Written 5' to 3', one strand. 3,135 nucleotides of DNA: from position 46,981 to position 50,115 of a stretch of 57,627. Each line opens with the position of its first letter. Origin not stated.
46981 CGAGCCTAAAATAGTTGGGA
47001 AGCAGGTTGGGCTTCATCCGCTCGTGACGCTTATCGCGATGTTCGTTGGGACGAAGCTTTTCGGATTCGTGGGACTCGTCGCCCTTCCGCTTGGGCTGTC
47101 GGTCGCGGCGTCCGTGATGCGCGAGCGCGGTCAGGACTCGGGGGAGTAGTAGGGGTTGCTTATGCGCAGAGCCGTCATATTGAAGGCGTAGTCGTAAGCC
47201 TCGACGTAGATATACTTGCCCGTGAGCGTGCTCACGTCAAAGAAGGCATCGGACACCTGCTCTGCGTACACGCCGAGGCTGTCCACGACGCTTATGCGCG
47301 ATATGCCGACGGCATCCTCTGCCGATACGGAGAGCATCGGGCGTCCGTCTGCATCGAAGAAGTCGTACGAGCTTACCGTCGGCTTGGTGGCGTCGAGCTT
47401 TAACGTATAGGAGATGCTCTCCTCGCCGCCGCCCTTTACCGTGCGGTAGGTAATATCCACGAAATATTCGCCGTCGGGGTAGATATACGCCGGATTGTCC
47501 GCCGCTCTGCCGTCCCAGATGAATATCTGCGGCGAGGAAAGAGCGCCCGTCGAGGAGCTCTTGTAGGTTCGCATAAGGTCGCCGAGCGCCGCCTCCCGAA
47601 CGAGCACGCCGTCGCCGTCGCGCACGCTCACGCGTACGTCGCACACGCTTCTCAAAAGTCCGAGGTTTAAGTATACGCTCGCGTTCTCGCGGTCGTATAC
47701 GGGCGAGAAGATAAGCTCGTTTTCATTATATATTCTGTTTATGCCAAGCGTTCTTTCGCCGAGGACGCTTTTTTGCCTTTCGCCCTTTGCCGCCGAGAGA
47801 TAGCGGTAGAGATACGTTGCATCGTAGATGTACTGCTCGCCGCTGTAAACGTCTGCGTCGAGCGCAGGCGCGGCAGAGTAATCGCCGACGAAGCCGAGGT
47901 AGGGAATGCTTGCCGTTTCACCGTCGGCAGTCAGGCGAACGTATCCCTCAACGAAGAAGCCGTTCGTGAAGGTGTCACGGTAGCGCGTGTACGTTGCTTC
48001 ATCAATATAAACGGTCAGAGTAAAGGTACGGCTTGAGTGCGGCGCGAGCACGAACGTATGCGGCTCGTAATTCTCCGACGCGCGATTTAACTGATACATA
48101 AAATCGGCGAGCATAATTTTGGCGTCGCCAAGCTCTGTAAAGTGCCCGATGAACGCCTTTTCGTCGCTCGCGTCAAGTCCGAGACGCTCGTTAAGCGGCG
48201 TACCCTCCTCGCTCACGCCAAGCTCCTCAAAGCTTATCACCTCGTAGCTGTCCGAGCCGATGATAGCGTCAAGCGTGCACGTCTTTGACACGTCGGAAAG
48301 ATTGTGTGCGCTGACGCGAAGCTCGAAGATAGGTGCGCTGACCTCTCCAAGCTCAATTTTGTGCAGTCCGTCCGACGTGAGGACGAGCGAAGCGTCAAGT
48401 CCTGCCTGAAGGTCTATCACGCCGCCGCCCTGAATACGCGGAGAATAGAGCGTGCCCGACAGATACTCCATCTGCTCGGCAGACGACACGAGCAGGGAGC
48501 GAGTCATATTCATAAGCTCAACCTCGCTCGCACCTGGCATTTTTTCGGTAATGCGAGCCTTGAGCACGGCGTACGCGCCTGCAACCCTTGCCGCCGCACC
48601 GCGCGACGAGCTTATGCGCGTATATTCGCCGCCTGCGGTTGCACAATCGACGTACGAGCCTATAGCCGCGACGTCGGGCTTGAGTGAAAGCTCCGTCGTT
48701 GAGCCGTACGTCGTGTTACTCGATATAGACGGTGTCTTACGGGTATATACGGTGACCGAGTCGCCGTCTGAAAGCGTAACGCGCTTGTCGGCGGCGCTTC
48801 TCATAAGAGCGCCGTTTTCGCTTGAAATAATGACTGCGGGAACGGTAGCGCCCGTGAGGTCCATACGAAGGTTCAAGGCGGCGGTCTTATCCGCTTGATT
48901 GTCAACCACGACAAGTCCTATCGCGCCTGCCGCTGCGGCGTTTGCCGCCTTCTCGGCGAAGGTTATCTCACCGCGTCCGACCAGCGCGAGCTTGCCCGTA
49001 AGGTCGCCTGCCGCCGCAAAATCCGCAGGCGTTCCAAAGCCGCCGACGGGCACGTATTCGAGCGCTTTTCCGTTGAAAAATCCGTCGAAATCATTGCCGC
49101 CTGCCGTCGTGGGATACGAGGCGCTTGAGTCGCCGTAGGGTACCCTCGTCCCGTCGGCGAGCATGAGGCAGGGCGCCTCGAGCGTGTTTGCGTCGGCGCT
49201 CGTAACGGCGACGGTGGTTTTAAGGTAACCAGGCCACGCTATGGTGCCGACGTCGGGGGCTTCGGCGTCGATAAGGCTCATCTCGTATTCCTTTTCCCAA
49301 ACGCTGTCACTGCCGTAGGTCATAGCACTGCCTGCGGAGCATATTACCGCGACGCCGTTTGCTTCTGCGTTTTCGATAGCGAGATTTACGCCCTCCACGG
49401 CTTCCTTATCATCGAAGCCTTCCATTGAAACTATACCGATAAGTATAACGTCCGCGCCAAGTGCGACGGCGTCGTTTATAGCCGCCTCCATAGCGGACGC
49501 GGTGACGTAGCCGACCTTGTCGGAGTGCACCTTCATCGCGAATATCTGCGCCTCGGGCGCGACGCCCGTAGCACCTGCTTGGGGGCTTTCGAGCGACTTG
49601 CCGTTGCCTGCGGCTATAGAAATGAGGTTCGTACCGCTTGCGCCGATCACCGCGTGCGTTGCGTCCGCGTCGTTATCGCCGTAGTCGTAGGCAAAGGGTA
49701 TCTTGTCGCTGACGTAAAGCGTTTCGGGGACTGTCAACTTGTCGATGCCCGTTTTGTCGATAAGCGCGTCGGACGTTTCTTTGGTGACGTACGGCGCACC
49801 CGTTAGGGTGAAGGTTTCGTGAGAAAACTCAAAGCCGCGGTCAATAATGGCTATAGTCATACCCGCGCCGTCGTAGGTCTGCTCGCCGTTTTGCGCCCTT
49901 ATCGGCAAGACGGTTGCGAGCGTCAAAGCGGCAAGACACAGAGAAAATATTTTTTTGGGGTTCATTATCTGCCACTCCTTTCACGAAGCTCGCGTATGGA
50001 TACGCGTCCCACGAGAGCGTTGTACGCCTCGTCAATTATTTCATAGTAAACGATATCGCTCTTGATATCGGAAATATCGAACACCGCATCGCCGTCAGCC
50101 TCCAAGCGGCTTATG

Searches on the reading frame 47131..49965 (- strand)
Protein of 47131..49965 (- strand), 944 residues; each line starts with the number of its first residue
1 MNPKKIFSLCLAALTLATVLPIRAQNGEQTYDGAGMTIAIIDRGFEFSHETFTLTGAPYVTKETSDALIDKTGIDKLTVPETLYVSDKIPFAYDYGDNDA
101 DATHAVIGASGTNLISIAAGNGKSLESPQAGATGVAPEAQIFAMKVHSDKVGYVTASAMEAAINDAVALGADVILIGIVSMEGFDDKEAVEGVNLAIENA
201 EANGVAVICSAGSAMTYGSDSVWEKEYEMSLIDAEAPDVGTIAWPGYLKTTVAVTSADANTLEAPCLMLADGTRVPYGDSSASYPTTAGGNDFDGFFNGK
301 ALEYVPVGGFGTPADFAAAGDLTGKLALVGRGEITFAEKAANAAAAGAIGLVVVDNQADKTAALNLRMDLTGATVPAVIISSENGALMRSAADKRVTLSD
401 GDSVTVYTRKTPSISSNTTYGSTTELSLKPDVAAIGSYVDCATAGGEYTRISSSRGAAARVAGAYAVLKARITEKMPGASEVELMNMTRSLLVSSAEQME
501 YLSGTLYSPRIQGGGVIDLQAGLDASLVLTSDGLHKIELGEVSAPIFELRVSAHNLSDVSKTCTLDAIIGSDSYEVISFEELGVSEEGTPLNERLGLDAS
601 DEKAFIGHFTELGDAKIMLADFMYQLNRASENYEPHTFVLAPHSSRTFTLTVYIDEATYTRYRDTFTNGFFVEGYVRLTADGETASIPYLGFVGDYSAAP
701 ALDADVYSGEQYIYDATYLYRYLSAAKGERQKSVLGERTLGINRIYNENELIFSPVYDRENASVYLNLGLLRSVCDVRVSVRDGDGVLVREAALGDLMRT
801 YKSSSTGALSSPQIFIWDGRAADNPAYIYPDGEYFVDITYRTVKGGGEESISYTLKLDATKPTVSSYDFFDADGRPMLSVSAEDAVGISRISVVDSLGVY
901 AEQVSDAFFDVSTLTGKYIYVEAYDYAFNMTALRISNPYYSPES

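Call 68: search_protein_families(library=pfam, proteins=[window:47131-49965:-], max_evalue=0.00001)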
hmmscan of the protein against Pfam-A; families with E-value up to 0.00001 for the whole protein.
window:47131-49965:- (944 aa): 3 families
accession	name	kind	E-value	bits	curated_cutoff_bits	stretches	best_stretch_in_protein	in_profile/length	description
PF00082.27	Peptidase_S8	-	3e-17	63.3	21.8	1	33-499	1-276/288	Subtilase family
PF02225.27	PA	-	9.9e-15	54.9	23.9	1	312-386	14-93/95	PA domain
PF06280.18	fn3_5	-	3.2e-06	28.3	27.6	0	600-690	55-112/112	Fn3-like domain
